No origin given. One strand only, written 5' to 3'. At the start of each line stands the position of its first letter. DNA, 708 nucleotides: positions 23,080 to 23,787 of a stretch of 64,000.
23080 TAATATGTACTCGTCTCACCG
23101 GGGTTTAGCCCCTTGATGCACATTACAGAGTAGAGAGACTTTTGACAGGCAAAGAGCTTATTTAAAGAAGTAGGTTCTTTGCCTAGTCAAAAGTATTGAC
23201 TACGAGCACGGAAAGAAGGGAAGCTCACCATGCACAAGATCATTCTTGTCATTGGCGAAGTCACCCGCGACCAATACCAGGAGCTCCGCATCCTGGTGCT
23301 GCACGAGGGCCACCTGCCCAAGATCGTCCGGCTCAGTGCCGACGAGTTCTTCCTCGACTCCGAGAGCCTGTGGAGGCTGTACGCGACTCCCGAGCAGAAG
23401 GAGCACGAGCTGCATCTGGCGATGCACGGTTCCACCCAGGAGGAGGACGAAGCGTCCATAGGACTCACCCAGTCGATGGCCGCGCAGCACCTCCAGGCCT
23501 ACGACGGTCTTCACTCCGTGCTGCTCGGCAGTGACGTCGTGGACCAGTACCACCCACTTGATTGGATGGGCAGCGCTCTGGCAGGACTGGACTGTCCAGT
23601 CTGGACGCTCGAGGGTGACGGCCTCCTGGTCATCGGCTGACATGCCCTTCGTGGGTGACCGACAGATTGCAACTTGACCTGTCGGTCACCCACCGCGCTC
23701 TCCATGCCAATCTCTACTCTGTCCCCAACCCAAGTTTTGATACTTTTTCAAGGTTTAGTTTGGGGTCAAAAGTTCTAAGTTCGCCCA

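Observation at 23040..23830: Compositionally foreign GC3-rich ORF with a near-consensus promoter, structured leader and exact 12-nt inverted repeats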

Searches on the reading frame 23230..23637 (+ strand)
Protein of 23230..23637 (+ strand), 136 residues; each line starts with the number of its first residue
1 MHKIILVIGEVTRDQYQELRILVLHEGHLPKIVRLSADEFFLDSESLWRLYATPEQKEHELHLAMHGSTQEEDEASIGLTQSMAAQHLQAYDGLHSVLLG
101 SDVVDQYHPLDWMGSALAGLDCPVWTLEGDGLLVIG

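Call 5: search_protein_families(library=pfam, proteins=[window:23230-23637:+], max_evalue=1)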
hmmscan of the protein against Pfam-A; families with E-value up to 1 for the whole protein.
window:23230-23637:+ (136 aa): 1 family
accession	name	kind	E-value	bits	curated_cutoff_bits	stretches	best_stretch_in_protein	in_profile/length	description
PF00817.25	IMS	-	0.21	11.9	23.2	1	24-69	83-128/148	impB/mucB/samB family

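Call 6: find_homologous_proteins(query=window:23230-23637:+, max_evalue=0.01)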
Query window:23230-23637:+ (136 aa): 1 proteins with E <= 0.01 among 65 candidates.
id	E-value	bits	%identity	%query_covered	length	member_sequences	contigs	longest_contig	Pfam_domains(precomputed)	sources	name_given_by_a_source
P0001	1.8e-84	299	100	100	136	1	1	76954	-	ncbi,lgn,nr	ncbi:MAG: hypothetical protein JWN82_225 [Candidatus Saccharibacteria bacterium]|nr:hypothetical pro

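Call 12: search_protein_families(library=ncbifam, proteins=[window:23230-23637:+], max_evalue=1)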
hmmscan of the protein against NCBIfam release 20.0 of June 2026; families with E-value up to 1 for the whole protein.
window:23230-23637:+ (136 aa): 1 family
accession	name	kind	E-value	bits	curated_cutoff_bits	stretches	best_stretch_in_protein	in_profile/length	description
NF006667.0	PRK09212.1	subfamily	0.16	10.8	321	1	78-119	120-161/327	pyruvate dehydrogenase complex E1 component subunit beta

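Call 13: search_protein_families(library=phrogs, proteins=[window:23230-23637:+], max_evalue=1)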
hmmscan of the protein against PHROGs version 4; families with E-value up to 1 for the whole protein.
window:23230-23637:+ (136 aa): 1 family
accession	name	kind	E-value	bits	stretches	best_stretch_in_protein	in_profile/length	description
phrog_24024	-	unknown function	0.44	10.4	1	78-110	393-423/433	-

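Call 14: search_protein_families(library=padloc, proteins=[window:23230-23637:+], max_evalue=1)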
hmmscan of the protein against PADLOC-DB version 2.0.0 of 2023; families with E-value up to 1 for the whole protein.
window:23230-23637:+ (136 aa): 0 families

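Call 15: find_encoding_contigs(protein=P0001, flank=10000, max_places=6)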
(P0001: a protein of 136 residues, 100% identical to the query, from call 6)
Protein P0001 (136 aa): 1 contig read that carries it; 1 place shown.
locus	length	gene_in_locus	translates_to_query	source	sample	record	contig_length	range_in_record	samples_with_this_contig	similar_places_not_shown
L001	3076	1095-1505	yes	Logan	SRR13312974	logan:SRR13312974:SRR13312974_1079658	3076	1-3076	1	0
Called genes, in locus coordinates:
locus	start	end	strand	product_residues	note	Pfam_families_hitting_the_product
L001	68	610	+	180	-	PF03734:YkuD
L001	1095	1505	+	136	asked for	-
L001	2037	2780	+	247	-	PF02525:Flavodoxin_2 (weak), PF03358:FMN_red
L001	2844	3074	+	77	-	?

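Call 19: predict_structure(protein=window:23230-23637:+)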
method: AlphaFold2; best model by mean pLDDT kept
length: 136 residues; sequences in the alignment: 1
mean_pLDDT: 41.4   pTM: 0.33
mean pLDDT of the five models: 41.4, 38.1, 36.6, 35.3, 34.8
residues with pLDDT >= 90: 0; 70-90: 0; 50-70: 34; < 50: 102
segments of 3 or more residues with pLDDT < 50: 1-20, 22-32, 70-136
pLDDT, mean of each block of 10 residues (from residue 1): 35 43 43 52 51 55 54 41 36 35 30 34 33 33
secondary structure, 60 per line:
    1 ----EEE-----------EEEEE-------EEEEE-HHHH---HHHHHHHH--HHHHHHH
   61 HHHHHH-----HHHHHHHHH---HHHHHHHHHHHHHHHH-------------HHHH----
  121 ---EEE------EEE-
elements in order: E5-7 E19-23 E31-35 H37-40 H44-51 H54-66 H72-80 H84-99 H113-116 E124-126 E133-135

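Call 23: search_protein_representatives(protein=window:23230-23637:+)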
Query: 136 residues. Proteins with E-value up to 0.001 (for the whole library): 29; up to 1e-10: 6; up to 1e-30: 1. The best 29 are listed.
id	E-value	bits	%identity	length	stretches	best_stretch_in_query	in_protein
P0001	5.7e-85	298.5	100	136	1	1-136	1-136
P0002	8.5e-29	116.6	47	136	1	2-136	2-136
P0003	1.1e-26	109.7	46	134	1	1-136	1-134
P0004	1.4e-12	64.2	37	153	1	2-118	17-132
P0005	4.0e-12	62.7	44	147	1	1-117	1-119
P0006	1.1e-11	61.2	38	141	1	1-104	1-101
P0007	4.1e-10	56.1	34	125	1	2-136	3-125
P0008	6.2e-10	55.6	51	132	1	1-65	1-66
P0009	9.4e-10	55.0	53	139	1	1-60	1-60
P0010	2.7e-09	53.5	40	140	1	1-104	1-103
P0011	3.0e-09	53.4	39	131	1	1-103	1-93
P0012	1.1e-08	51.6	35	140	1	1-108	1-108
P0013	2.0e-08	50.7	46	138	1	1-79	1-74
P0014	4.3e-08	49.6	39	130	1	1-106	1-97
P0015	9.3e-08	48.5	32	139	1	1-126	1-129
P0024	2.4e-04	37.5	34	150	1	1-114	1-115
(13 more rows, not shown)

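Call 24: search_dna_similar(query=window:23230-23637:+, collection=plasmids, mode=protein, max_evalue=1)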
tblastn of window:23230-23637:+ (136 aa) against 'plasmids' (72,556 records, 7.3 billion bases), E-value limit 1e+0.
No match.

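Call 25: search_dna_similar(query=window:23230-23637:+, collection=phages, mode=protein, max_evalue=1)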
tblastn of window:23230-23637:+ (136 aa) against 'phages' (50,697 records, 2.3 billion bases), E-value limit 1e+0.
No match.

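Call 27: list_cluster_members(proteins=[P0002, P0003, P0004, P0005, P0006, P0007, P0008, P0009, P0010, P0011])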
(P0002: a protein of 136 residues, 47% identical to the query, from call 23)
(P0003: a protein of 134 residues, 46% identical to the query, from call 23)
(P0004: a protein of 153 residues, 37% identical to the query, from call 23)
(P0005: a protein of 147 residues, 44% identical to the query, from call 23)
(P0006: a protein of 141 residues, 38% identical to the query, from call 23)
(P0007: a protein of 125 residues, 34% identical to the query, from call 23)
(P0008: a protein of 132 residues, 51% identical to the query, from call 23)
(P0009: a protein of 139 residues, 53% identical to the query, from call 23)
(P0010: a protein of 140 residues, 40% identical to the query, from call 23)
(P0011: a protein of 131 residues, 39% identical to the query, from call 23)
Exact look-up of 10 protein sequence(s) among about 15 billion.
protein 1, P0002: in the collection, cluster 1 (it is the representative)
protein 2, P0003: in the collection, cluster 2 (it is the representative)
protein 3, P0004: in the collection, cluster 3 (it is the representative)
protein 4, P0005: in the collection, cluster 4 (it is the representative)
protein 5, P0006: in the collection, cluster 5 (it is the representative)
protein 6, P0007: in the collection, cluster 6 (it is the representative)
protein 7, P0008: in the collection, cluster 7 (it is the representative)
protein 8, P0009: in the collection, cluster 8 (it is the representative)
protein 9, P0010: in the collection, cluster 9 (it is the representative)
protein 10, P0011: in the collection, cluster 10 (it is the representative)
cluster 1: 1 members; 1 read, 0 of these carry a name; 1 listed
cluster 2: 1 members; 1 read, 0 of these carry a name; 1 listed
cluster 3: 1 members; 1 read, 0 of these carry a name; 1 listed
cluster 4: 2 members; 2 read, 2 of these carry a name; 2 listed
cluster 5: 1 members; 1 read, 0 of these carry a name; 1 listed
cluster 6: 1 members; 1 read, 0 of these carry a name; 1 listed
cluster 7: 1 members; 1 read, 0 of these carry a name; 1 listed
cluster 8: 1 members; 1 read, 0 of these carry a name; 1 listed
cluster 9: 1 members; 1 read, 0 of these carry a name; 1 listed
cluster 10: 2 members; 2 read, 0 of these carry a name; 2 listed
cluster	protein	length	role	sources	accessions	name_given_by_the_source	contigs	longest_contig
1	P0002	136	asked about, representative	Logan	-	-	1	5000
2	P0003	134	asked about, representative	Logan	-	-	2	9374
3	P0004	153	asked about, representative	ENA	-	-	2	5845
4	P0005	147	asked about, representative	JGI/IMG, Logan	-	hypothetical protein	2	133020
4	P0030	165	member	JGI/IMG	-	hypothetical protein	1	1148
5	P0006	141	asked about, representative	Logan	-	-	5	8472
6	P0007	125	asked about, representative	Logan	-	-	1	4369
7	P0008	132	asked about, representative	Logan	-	-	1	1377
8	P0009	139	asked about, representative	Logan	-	-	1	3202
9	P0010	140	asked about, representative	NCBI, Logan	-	-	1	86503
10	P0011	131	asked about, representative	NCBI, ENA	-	-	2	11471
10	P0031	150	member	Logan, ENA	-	-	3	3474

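Call 28: find_homologous_proteins(query=A1, max_evalue=0.001)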
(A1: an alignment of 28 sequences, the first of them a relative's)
Query A1 (28 sequences) (136 aa, profile of the alignment): 6 proteins with E <= 0.001 among 1771 candidates.
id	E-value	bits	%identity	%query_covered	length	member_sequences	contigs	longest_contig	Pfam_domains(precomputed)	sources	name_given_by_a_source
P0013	9.3e-36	141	31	97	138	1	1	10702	-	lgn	-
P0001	6.0e-35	138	100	100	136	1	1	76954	-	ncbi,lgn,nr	ncbi:MAG: hypothetical protein JWN82_225 [Candidatus Saccharibacteria bacterium]|nr:hypothetical pro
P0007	3.0e-32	130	31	100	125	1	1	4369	-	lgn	-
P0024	1.1e-31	128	31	84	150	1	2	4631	-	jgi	jgi:hypothetical protein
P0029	4.7e-31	126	49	30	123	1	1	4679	-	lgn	-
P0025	4.0e-28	116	28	99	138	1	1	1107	-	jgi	jgi:hypothetical protein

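Call 30: find_encoding_contigs(protein=P0002, flank=6000, max_places=3)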
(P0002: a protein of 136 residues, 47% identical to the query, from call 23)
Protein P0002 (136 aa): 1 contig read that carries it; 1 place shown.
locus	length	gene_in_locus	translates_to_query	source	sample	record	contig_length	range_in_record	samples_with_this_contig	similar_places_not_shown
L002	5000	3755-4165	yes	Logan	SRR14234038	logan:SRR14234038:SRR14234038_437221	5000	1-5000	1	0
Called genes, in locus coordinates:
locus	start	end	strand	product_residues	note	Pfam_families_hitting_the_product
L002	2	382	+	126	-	?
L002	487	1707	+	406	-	PF03990:DUF348 (weak), PF07501:G5, PF01464:SLT (weak)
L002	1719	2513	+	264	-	PF00398:RrnaAD, PF13649:Methyltransf_25 (weak)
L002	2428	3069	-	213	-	-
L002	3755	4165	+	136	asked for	-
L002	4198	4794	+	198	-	PF00583:Acetyltransf_1, PF13673:Acetyltransf_10, PF13508:Acetyltransf_7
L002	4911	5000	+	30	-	?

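Call 31: find_encoding_contigs(protein=P0003, flank=6000, max_places=3)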
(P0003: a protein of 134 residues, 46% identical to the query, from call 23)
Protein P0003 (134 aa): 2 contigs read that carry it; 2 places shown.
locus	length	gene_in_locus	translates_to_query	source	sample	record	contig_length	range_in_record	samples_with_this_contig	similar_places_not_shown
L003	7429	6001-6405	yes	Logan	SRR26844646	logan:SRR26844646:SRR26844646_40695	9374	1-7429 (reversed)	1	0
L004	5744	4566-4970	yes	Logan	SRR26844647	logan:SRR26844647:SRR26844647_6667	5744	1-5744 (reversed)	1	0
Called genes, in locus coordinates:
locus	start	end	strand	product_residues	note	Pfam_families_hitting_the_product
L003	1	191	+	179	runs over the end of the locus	-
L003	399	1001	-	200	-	-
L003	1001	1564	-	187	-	-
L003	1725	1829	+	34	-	-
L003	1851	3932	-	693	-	PF13506:Glyco_transf_21, PF00535:Glycos_transf_2, PF13641:Glyco_tranf_2_3, PF03552:Cellulose_synt (faint), PF13632:Glyco_trans_2_3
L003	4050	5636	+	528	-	PF13506:Glyco_transf_21, PF13641:Glyco_tranf_2_3, PF13632:Glyco_trans_2_3, PF03552:Cellulose_synt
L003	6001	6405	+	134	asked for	-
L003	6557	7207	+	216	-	PF01636:APH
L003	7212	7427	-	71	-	?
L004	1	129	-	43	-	?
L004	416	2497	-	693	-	PF13506:Glyco_transf_21, PF00535:Glycos_transf_2, PF13641:Glyco_tranf_2_3, PF03552:Cellulose_synt (faint), PF13632:Glyco_trans_2_3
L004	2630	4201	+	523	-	PF13506:Glyco_transf_21, PF13641:Glyco_tranf_2_3, PF13632:Glyco_trans_2_3, PF03552:Cellulose_synt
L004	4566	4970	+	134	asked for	-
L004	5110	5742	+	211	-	?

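Call 32: find_encoding_contigs(protein=P0013, flank=6000, max_places=3)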
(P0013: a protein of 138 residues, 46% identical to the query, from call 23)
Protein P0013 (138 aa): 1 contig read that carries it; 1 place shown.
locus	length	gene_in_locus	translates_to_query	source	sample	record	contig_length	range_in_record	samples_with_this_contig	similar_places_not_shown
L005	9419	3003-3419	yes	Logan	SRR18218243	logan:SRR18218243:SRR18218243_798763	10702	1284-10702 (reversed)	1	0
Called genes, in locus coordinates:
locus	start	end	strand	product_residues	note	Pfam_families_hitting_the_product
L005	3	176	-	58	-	?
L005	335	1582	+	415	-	PF00579:tRNA-synt_1b, PF22421:SYY_C-terminal, PF01479:S4 (weak)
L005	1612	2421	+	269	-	PF01209:Ubie_methyltran (weak), PF13489:Methyltransf_23, PF08241:Methyltransf_11, PF08242:Methyltransf_12, PF13649:Methyltransf_25, PF13847:Methyltransf_31 (weak)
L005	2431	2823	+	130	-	PF00293:NUDIX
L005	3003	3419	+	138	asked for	-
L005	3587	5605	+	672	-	PF17191:RecG_wedge, PF00270:DEAD, PF04851:ResIII, PF00271:Helicase_C, PF19833:RecG_dom3_C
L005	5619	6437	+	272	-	-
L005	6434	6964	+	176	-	PF03602:Cons_hypoth95, PF01170:UPF0020 (weak), PF05175:MTS (weak), PF06325:PrmA, PF02475:TRM5-TYW2_MTfase (weak), PF13847:Methyltransf_31 (weak), PF13649:Methyltransf_25 (weak)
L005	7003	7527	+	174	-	-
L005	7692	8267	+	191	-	-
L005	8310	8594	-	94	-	-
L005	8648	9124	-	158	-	-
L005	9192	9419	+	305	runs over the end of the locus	PF01145:Band_7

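Call 40: find_encoding_contigs(protein=P0005, flank=8000, max_places=2)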
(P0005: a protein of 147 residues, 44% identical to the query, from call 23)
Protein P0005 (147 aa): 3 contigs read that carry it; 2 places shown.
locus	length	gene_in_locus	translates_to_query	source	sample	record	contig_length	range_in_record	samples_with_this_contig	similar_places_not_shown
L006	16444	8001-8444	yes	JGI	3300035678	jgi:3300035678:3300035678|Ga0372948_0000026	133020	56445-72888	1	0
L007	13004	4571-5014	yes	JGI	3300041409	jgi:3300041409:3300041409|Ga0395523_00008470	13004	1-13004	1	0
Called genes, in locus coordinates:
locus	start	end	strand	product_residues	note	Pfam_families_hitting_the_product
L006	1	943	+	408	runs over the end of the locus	PF12679:ABC2_membrane_2, PF12698:ABC2_membrane_3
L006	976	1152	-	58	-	-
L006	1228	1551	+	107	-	PF01638:HxlR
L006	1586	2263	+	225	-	PF00072:Response_reg, PF00486:Trans_reg_C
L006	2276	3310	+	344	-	PF00512:HisKA, PF02518:HATPase_c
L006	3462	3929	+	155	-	PF01272:GreA_GreB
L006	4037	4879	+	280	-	PF13246:Cation_ATPase (faint)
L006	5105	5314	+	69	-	-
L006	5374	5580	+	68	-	-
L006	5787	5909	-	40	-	-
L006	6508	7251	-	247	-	-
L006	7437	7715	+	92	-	-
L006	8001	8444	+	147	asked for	-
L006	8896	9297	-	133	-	-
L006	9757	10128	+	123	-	-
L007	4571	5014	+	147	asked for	-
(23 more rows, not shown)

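Call 41: find_encoding_contigs(protein=P0010, flank=8000, max_places=2)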
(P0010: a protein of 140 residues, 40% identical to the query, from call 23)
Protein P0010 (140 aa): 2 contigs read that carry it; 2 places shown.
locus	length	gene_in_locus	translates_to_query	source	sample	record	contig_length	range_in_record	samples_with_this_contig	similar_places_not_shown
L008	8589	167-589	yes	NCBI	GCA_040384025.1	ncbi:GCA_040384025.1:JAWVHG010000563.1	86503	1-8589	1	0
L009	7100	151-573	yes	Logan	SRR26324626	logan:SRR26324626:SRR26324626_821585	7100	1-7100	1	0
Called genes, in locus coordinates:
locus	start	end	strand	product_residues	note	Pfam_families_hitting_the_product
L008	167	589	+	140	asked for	-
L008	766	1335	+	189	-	PF00293:NUDIX (faint)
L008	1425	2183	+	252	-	PF13489:Methyltransf_23, PF01209:Ubie_methyltran, PF07021:MetW (weak), PF13847:Methyltransf_31, PF08241:Methyltransf_11, PF08242:Methyltransf_12, PF13649:Methyltransf_25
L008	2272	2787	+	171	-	PF00293:NUDIX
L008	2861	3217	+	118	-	-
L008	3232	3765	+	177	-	-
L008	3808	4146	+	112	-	-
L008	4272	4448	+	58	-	-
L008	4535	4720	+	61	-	-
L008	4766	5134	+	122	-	-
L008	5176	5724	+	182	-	PF28549:NDPSase_N, PF00293:NUDIX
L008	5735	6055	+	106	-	-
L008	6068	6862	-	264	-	PF04228:Zn_peptidase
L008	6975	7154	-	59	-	-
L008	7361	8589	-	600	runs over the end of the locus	PF00082:Peptidase_S8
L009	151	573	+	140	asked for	-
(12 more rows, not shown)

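Call 42: find_encoding_contigs(protein=P0011, flank=8000, max_places=2)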
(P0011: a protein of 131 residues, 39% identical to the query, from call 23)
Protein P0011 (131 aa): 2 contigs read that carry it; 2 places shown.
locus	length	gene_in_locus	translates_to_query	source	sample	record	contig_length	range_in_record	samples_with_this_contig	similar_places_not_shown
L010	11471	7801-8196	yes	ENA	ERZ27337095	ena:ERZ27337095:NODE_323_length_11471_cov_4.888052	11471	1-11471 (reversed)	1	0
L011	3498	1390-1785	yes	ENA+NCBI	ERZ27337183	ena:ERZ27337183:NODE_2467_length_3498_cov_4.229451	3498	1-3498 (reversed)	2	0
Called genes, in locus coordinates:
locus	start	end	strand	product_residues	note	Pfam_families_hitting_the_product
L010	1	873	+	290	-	?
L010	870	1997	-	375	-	PF13439:Glyco_transf_4, PF00534:Glycos_transf_1, PF13692:Glyco_trans_1_4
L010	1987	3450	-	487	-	PF13727:CoA_binding_3 (weak), PF02397:Bac_transf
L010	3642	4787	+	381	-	PF04932:Wzy_C (weak)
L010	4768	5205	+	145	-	PF01726:LexA_DNA_bind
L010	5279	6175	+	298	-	-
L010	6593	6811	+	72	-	-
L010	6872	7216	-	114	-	-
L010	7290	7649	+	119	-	PF00903:Glyoxalase (weak)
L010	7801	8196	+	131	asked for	-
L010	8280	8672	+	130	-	PF00293:NUDIX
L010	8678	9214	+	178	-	PF08922:DUF1905, PF13376:OmdA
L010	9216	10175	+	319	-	PF00583:Acetyltransf_1, PF13673:Acetyltransf_10, PF13508:Acetyltransf_7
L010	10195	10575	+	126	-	-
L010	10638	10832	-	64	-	-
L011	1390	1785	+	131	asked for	-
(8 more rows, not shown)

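Call 45: predict_structure(alignment_id=A1)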
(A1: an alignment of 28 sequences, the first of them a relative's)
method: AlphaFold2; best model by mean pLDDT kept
length: 136 residues; sequences in the alignment: 28
mean_pLDDT: 96.4   pTM: 0.86
mean pLDDT of the five models: 96.4, 96.2, 96.1, 95.9, 95.7
residues with pLDDT >= 90: 135; 70-90: 1; 50-70: 0; < 50: 0
segments of 3 or more residues with pLDDT < 50: none
pLDDT, mean of each block of 10 residues (from residue 1): 97 97 98 98 96 97 96 95 97 98 95 95 96 95
secondary structure, 60 per line:
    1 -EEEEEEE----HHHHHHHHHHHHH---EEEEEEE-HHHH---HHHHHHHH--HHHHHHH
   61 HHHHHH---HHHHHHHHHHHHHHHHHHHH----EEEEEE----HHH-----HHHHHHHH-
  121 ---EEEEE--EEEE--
elements in order: E2-8 H13-25 E29-35 H37-40 H44-51 H54-66 H70-89 E94-99 H112-119 E124-128 E131-134

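Call 49: fold_search(model_id=the predicted structure, library=pdb)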
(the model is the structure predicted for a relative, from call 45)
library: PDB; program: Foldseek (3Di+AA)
matches with E <= 10: 1432; with E <= 0.001: 0
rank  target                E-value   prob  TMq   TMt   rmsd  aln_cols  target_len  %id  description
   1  2j7p_A                5.9e-03  0.44  0.25  0.13  16.5       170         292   14  GMPPNP-stabilized NG domain complex of the SRP GTPases Ffh and FtsY (released 2006-12-11)
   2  1cbu_A                1.4e-02  0.28  0.22  0.18  13.5       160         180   12  ADENOSYLCOBINAMIDE KINASE/ADENOSYLCOBINAMIDE PHOSPHATE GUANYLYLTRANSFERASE (COBU) FROM SALMONELLA TYPHIMURIUM (released 1998-12-02)
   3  8whx_c                1.5e-02  0.41  0.24  0.19  12.5       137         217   13  Cryo- EM structure of Mycobacterium smegmatis 70S ribosome and RafH. (released 2024-02-28)
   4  2j7p_B                1.9e-02  0.30  0.25  0.13  16.7       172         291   13  GMPPNP-stabilized NG domain complex of the SRP GTPases Ffh and FtsY (released 2006-12-11)
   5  1ng1                  2.1e-02  0.18  0.21  0.12  17.7       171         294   13  N AND GTPASE DOMAINS OF THE SIGNAL SEQUENCE RECOGNITION PROTEIN FFH FROM THERMUS AQUATICUS (released 1999-07-30)
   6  2ng1                  2.3e-02  0.20  0.21  0.12  16.9       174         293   13  N AND GTPASE DOMAINS OF THE SIGNAL SEQUENCE RECOGNITION PROTEIN FFH FROM THERMUS AQUATICUS (released 1999-07-30)
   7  1h9c_MODEL_1_A        2.4e-02  0.96  0.36  0.44   5.1       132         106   11  NMR structure of cysteinyl-phosphorylated enzyme IIB of the N,N'-diacetylchitobiose specific phosphoenolpyruva (released 2001-05-21)
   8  2c03_B                2.4e-02  0.16  0.21  0.12  17.5       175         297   13  GDP COMPLEX OF SRP GTPASE FFH NG DOMAIN (released 2007-02-13)
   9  3qp9_C                2.6e-02  0.63  0.31  0.12   8.0       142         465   16  The Structure of a C2-type Ketoreductase from a Modular Polyketide Synthase (released 2011-05-11)
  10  2j45_A                2.8e-02  0.23  0.24  0.13  16.9       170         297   12  Water structure of T. Aquaticus Ffh NG Domain At 1.1A Resolution (released 2006-11-30)
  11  7yb1_A                2.8e-02  0.18  0.20  0.14  14.7       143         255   12  Crystal Structure of anthrol reductase (CbAR) in complex with NADP+ (released 2023-06-07)
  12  2ffh_A                3.4e-02  0.15  0.21  0.09  17.0       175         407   11  THE SIGNAL SEQUENCE BINDING PROTEIN FFH FROM THERMUS AQUATICUS (released 1999-07-16)
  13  1jpn_A                3.6e-02  0.21  0.24  0.13  17.0       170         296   12  GMPPNP Complex of SRP GTPase NG Domain (released 2002-02-02)
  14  7yb2_C                3.8e-02  0.16  0.21  0.14  14.8       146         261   12  Crystal Structure of anthrol reductase (CbAR) in complex with NADP+ and emodin (released 2023-06-07)
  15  3q2k_K                4.1e-02  0.30  0.28  0.16  12.6       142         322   13  Crystal structure of the WlbA dehydrogenase from Bordetella pertussis in complex with NADH and UDP-GlcNAcA (released 2011-01-19)
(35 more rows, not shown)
